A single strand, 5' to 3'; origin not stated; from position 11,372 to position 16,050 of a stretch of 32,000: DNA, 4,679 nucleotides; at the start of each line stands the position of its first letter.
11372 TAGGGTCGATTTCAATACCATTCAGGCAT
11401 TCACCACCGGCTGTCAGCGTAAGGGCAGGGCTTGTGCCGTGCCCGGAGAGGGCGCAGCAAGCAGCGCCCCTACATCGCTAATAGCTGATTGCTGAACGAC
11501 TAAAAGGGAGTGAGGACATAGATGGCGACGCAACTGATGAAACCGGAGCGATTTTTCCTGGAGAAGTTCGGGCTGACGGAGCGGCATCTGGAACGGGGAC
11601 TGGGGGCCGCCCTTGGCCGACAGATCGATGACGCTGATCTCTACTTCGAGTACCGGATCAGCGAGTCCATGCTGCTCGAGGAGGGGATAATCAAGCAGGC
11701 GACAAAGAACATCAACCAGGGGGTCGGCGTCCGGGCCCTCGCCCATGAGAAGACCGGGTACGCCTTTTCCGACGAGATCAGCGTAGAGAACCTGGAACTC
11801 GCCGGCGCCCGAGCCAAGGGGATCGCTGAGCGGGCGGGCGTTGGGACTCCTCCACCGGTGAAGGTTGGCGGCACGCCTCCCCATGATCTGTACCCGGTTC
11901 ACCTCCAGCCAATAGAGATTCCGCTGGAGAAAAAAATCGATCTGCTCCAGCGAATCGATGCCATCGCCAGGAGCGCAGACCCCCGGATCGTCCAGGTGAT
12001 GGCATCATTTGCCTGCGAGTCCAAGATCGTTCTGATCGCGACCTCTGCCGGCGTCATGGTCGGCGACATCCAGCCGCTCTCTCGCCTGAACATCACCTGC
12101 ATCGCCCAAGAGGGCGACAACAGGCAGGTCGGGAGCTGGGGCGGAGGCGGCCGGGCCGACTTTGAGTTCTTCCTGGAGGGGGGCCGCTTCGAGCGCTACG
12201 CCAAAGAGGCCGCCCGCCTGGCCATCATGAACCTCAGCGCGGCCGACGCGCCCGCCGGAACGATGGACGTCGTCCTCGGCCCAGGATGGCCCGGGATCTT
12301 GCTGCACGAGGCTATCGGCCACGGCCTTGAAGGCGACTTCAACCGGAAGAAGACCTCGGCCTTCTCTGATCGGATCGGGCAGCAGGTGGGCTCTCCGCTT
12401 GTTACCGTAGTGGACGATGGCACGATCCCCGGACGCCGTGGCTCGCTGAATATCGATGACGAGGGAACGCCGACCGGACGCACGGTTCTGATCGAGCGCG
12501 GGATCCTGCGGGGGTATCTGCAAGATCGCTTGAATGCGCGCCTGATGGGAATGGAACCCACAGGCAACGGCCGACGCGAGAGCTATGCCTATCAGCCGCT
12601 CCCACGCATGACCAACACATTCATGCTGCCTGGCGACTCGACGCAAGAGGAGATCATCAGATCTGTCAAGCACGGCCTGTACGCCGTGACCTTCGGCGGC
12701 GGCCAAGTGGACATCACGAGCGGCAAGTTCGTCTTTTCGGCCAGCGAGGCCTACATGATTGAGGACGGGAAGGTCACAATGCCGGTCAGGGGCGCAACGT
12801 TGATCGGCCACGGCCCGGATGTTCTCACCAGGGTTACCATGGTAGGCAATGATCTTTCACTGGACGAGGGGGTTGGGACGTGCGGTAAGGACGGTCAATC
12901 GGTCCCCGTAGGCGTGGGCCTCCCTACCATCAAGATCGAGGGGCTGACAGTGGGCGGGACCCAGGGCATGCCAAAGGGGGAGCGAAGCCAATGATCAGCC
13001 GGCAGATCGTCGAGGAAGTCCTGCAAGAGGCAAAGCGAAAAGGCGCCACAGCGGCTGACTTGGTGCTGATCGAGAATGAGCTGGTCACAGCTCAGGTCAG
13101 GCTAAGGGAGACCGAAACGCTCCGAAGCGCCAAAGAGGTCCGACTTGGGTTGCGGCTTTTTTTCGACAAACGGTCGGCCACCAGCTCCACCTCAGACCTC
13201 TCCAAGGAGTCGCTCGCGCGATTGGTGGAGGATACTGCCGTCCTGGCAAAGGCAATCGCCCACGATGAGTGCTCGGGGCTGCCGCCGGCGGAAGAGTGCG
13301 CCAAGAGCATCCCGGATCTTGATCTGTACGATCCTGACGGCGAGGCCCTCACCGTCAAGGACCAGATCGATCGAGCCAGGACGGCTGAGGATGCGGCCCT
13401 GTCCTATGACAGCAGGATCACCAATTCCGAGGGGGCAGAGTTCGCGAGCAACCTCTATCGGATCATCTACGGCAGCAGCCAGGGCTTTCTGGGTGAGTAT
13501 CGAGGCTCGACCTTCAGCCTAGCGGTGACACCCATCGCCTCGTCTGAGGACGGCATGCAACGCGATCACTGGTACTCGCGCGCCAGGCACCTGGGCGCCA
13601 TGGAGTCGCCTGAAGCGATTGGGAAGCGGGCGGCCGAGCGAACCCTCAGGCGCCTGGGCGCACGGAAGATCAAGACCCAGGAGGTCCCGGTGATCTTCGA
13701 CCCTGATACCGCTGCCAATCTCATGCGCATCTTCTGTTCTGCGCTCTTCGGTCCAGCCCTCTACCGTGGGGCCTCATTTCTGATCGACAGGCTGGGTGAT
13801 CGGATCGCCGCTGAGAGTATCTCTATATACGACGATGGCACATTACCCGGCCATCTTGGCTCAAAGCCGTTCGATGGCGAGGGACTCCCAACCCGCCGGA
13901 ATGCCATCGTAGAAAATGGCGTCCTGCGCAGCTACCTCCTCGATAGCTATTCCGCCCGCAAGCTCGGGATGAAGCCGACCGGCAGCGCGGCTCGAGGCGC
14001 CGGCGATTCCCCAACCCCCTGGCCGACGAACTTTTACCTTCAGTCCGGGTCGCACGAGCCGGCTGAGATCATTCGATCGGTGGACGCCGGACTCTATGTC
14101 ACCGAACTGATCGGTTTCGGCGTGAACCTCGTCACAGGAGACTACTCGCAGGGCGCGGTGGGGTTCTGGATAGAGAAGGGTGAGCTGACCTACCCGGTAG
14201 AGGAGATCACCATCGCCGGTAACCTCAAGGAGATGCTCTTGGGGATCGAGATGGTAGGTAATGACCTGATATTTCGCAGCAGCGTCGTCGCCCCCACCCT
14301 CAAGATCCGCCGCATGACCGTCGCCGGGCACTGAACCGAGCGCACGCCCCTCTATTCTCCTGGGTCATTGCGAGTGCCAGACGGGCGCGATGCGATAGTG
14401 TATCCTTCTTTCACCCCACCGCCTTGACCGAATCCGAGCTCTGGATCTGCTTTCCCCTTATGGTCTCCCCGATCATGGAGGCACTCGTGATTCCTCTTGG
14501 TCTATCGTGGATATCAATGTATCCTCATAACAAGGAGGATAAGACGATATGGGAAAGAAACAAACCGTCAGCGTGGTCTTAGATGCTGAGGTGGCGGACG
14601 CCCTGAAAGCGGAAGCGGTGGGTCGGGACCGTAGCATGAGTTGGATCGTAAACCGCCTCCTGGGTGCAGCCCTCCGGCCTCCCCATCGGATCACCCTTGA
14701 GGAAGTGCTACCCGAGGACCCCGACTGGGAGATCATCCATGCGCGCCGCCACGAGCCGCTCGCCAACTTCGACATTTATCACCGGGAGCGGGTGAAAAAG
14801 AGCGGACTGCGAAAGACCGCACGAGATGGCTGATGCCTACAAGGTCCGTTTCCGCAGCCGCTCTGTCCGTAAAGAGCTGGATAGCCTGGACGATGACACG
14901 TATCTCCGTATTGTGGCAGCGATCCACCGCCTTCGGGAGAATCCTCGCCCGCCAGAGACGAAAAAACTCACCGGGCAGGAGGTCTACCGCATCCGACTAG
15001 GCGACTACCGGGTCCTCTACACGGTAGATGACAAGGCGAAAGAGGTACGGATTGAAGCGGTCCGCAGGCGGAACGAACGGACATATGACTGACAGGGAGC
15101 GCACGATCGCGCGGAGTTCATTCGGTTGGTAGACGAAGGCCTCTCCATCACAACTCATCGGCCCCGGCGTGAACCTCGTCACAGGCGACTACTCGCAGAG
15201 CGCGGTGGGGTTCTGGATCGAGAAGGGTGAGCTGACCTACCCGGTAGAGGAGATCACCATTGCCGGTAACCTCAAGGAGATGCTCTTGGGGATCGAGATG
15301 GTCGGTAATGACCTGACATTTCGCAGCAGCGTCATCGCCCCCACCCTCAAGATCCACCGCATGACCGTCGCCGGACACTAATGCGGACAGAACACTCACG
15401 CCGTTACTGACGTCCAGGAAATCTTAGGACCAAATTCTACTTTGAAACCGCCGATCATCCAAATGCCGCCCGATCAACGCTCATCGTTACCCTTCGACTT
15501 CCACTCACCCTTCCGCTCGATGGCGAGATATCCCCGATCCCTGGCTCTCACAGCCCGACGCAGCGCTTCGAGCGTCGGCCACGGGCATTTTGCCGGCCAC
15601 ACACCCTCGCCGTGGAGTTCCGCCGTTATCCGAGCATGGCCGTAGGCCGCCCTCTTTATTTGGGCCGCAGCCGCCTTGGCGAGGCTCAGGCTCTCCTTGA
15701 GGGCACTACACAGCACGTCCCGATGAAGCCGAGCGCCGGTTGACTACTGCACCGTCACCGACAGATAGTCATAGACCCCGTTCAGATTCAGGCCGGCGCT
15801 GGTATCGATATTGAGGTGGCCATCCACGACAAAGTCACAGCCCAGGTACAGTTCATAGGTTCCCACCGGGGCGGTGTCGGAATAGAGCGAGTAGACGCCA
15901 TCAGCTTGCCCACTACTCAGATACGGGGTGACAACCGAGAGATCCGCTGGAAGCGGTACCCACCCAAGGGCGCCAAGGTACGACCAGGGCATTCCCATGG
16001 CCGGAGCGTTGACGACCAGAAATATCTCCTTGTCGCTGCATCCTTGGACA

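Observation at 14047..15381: RHH/RelE cassette inserted at the pmbA 3' end, with a duplicated gene tail whose differences look like divergence between functional genes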

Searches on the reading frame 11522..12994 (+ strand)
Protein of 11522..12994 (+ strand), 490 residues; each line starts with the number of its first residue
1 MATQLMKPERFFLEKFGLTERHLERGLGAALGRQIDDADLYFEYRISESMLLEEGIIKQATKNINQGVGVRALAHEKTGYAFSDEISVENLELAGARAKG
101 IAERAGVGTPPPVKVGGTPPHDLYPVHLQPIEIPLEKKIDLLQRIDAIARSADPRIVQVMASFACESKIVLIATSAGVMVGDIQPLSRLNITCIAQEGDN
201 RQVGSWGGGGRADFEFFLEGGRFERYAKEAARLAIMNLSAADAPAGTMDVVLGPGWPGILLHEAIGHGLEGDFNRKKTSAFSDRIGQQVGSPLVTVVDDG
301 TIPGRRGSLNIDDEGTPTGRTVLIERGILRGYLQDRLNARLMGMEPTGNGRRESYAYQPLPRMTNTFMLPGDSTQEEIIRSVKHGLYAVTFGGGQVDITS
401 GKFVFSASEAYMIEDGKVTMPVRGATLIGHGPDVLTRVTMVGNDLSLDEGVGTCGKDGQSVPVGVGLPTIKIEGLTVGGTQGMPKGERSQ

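Call 6: search_protein_families(library=pfam, proteins=[window:11522-12994:+], max_evalue=0.1)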
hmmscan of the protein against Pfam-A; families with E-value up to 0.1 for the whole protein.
window:11522-12994:+ (490 aa): 3 families
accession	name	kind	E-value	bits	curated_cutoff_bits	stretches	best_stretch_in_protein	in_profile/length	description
PF19289.4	PmbA_TldD_3rd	-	8e-72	241.4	22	1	246-479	2-220/220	PmbA/TldA metallopeptidase C-terminal domain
PF19290.4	PmbA_TldD_2nd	-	7.8e-22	78.2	20.9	1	130-238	3-109/109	PmbA/TldA metallopeptidase central domain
PF01523.21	PmbA_TldD_1st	-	1.3e-11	44.9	20.9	1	38-102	1-65/65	PmbA/TldA metallopeptidase domain 1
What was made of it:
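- Checked: pmbA 12991-14334: all three PmbA/TldD Pfam domains (E = 8e-82 for the C-terminal one, call 6).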

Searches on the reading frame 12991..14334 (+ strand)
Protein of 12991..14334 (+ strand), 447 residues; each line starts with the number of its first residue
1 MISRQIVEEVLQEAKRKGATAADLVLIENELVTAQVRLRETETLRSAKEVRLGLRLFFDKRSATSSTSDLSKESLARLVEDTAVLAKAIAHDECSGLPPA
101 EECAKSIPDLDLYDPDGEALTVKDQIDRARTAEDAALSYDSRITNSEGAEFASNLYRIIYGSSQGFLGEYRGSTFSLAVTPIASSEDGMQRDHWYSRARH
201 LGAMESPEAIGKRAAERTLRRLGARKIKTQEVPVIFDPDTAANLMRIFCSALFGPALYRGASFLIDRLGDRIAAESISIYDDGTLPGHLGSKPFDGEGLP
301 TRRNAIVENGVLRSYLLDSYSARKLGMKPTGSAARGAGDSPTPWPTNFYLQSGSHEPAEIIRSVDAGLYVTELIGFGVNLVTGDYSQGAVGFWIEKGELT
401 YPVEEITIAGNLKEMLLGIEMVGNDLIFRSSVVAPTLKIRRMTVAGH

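Call 6: search_protein_families(library=pfam, proteins=[window:12991-14334:+], max_evalue=0.1)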
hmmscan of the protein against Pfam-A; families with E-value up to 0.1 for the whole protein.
window:12991-14334:+ (447 aa): 3 families
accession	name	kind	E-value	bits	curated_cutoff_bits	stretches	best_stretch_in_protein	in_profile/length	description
PF19289.4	PmbA_TldD_3rd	-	7.6e-82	274.2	22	1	229-446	1-220/220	PmbA/TldA metallopeptidase C-terminal domain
PF19290.4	PmbA_TldD_2nd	-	6.1e-19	68.9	20.9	1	118-222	4-109/109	PmbA/TldA metallopeptidase central domain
PF01523.21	PmbA_TldD_1st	-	7e-08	32.9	20.9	1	22-82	1-61/65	PmbA/TldA metallopeptidase domain 1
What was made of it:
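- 12991..14334 (+): pmbA (447 aa), functional copy. It overlaps the tldD stop by 4 nt. Three PmbA/TldD Pfam domains (call 6).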

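Call 8: find_encoding_contigs(protein=window:12991-14334:+, flank=8000, max_places=10)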
Protein window:12991-14334:+ (447 aa): 4 contigs read that carry it; 1 place shown.
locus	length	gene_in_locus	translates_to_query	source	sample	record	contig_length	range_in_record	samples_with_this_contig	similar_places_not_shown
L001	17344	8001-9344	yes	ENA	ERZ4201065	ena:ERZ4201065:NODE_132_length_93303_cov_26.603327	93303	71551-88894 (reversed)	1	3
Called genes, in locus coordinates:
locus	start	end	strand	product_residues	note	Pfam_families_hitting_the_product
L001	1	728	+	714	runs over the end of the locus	PF01074:Glyco_hydro_38N (weak), PF03065:Glyco_hydro_57, PF09094:AmyA-A_glucT_m, PF09095:AmyA-gluTrfs_C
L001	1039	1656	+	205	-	-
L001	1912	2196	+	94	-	PF10387:DUF2442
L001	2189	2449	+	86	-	PF13711:DUF4160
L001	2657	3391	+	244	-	-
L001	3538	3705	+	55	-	PF13711:DUF4160 (weak)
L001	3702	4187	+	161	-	-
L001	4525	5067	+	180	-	PF01923:Cob_adeno_trans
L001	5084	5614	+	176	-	PF01327:Pep_deformylase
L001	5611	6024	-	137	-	PF00293:NUDIX, PF14815:NUDIX_4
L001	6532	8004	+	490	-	PF01523:PmbA_TldD_1st, PF19290:PmbA_TldD_2nd, PF19289:PmbA_TldD_3rd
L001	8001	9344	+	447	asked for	PF01523:PmbA_TldD_1st, PF19290:PmbA_TldD_2nd, PF19289:PmbA_TldD_3rd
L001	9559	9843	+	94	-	-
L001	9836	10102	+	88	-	PF05016:ParE_toxin, PF05973:Gp49 (weak)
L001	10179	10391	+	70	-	PF19289:PmbA_TldD_3rd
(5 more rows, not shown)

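Call 10: find_related_loci(query=window:12991-14334:+, collection=genome_contigs, flank=6000)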
Query window:12991-14334:+ (447 aa) in genome_contigs; peptide patterns used: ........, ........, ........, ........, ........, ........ (x = any residue, [..] = any of these).
550 stretches matched a pattern; 292 encode a relative of the query (tblastn E <= 1e-3); the best 80 are kept; 80 distinct loci.
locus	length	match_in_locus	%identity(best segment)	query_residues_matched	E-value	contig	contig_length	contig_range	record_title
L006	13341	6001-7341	89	1-447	0e+0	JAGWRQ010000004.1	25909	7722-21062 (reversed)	MAG: Candidatus Methylomirabilota bacterium isolate REEB33 contig-150_2297, whole genome shotgun sequence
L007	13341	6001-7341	88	1-447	0e+0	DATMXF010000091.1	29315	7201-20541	MAG TPA_asm: Patescibacteria group bacterium isolate SMAG_U13113 k141_70907, whole genome shotgun sequence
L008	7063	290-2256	88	1-447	0e+0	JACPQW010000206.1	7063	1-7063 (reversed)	MAG: Candidatus Methylomirabilis oxygeniifera isolate NC_groundwater_663_Ag_B-0.1um_59_32 B_1_S1_Biohub_coassembly_k141_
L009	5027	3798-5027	94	1-410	0e+0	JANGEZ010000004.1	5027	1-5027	MAG: Candidatus Methylomirabilis sp. bin48 c_000000000282, whole genome shotgun sequence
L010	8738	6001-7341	81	1-447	0e+0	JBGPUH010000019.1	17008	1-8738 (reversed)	MAG: Candidatus Methylomirabilis sp. isolate OBJ1_062018_110_48 k141_707255_length_17008_cov_56.8948, whole genome shotg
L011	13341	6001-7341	80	1-447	0e+0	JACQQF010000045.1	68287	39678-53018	MAG: Candidatus Methylomirabilota bacterium isolate NC_groundwater_1326_Ag_S-0.2um_61_204 S_p2_S4_coassembly_k141_139379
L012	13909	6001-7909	51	4-446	5e-143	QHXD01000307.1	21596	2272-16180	MAG: Acidobacteria bacterium isolate gp5 AA63 14_1009_16_40cm_scaffold_55355_curated, whole genome shotgun sequence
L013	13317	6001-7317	51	8-446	2e-139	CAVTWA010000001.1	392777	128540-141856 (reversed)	MAG: uncultured Acidobacteriota bacterium isolate MFD04967.bin.2.116 genome assembly, contig: contig_1018, whole genome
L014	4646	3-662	85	228-447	3e-127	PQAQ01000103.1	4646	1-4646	MAG: Candidatus Methylomirabilota bacterium isolate FeB_30 contig_39471, whole genome shotgun sequence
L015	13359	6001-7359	45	2-446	3e-119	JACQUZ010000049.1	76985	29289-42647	MAG: Deltaproteobacteria bacterium isolate NC_groundwater_1450_Ag_S-0.65um_64_25 S_p65_S5_coassembly_k141_1646326, whole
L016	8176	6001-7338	45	5-447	3e-118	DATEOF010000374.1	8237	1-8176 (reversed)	MAG TPA_asm: Polyangiales bacterium isolate SMAG_U8988 k141_2231743, whole genome shotgun sequence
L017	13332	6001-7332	44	6-446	4e-117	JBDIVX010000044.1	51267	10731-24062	MAG: Polyangiales bacterium isolate Bin_29 NODE_340_length_51267_cov_7.058643, whole genome shotgun sequence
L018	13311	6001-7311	45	6-446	5e-114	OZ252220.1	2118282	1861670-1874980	MAG: Alphaproteobacteria bacterium isolate 7764d23f-edc5-4436-ada9-d5fc786cab2e genome assembly, chromosome: 1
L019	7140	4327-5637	44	6-446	1e-113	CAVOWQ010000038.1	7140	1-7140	MAG: uncultured Alphaproteobacteria bacterium isolate MFD00125.bin.2.44 genome assembly, contig: contig_42637, whole gen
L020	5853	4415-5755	43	4-447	1e-112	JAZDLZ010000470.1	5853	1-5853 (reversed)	MAG: Pseudomonadota bacterium isolate MEGAHIT-group-0.625 k141_13196028, whole genome shotgun sequence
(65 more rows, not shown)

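Call 34: search_protein_families(library=pfam, proteins=[L010:7440-7844:-, L010:7837-8097:-, L008:2449-3054:+, L008:3116-3649:-, L014:750-2279:-, L011:8983-10044:-], max_evalue=0.01)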
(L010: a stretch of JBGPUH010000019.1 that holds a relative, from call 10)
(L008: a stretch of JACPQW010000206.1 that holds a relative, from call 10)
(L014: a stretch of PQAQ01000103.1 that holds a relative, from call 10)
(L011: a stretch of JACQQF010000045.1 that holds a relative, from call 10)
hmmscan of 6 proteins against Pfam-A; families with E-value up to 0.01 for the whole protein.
L010:7440-7844:- (134 aa): 1 family
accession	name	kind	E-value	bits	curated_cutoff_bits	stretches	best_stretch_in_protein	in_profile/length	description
PF01850.27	PIN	-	1.4e-11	45.5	23.6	1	6-124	1-118/120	PIN domain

L010:7837-8097:- (86 aa): 1 family
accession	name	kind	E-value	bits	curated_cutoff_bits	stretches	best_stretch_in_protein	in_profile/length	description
PF09957.15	VapB_antitoxin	-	2.4e-13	50.2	23.4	1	20-61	1-42/47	Bacterial antitoxin of type II TA system, VapB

L008:2449-3054:+ (201 aa): 1 family
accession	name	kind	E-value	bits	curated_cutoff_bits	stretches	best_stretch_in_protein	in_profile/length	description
PF05685.18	Uma2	-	7.6e-35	120.4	27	1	28-196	2-171/172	Putative restriction endonuclease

L008:3116-3649:- (177 aa): 2 families
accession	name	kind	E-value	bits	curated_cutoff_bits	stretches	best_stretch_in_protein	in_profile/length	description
PF04239.17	DUF421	-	1.5e-18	66.9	23.6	1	89-159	2-72/129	YetF C-terminal domain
PF20730.2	YetF_N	-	3.7e-06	27.1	26.5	1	23-71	13-61/76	YetF N-terminal transmembrane domain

L014:750-2279:- (509 aa): 2 families
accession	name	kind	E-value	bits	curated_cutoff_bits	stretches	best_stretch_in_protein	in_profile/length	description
PF11074.14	DUF2779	-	2e-37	128.7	23.3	1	313-434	2-125/126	Domain of unknown function(DUF2779)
PF13482.12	RNase_H_2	-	0.00032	21.1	22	1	313-504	2-164/165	RNase_H superfamily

L011:8983-10044:- (353 aa): 1 family
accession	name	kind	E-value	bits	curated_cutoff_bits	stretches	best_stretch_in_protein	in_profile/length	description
PF11611.13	DUF4352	-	0.00066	20.4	25.9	0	274-308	74-108/122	Domain of unknown function (DUF4352)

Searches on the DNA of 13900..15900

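Call 26: search_rna_families(source=window, start=13900, end=15900, threshold=evalue, max_evalue=1)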
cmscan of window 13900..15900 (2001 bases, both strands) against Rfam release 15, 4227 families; matches with E-value up to 1: 0.
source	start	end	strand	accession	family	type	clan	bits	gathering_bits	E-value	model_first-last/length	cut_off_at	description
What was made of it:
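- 14335..14548 (+): Cassette leader. It contains a REP/MITE-like motif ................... at 14364. It also has conserved promoter/operator-like blocks and the RBS (about 14484-14545) upstream of the antitoxin. No Rfam match (call 26).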

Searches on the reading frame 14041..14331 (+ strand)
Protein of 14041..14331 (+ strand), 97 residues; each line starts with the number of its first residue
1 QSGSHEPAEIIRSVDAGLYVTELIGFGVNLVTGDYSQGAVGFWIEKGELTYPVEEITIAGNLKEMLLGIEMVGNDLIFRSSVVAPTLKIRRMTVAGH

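Call 22: find_related_loci(query=window:14041-14331:+, collection=metagenome_contigs, flank=6000)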
Query window:14041-14331:+ (97 aa) in metagenome_contigs; peptide patterns used: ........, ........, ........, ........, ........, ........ (x = any residue, [..] = any of these).
600 stretches matched a pattern (row limit reached: there are more); 585 encode a relative of the query (tblastn E <= 1e-3); the best 80 are kept; 80 distinct loci.
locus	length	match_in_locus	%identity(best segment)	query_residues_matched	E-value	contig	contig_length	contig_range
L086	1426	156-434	86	5-97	5e-51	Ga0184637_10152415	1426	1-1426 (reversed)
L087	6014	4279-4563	74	3-97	1e-47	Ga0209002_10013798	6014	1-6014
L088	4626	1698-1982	79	3-97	3e-47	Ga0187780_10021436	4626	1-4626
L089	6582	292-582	76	1-97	2e-46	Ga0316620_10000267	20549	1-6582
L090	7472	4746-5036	76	1-97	3e-46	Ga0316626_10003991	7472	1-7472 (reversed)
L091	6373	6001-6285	76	3-97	6e-46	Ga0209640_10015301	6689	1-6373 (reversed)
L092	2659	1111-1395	77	3-97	7e-46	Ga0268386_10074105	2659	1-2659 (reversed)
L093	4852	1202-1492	73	1-97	1e-45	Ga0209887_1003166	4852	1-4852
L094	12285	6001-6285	77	3-97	8e-46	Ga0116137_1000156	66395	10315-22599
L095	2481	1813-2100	73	1-96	1e-45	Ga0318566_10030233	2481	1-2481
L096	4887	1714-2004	74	1-97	1e-45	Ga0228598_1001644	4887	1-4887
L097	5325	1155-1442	75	2-97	3e-45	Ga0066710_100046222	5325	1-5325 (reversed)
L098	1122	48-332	76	3-97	4e-47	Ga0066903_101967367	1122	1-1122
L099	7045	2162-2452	74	1-97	1e-44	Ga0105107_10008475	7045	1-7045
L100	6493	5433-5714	74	3-96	2e-44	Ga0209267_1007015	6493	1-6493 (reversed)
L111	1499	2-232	92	21-97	1e-44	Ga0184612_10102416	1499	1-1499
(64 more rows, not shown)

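Call 69: find_related_loci(query=window:14041-14331:+, collection=viral_contigs, flank=8000)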
Query window:14041-14331:+ (97 aa) in viral_contigs; peptide patterns used: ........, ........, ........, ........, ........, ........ (x = any residue, [..] = any of these).
4 stretches matched a pattern, but none encodes a relative of the query by tblastn (E <= 1e-3).
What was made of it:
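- No pmbA tail appears in viral contigs (call 69).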
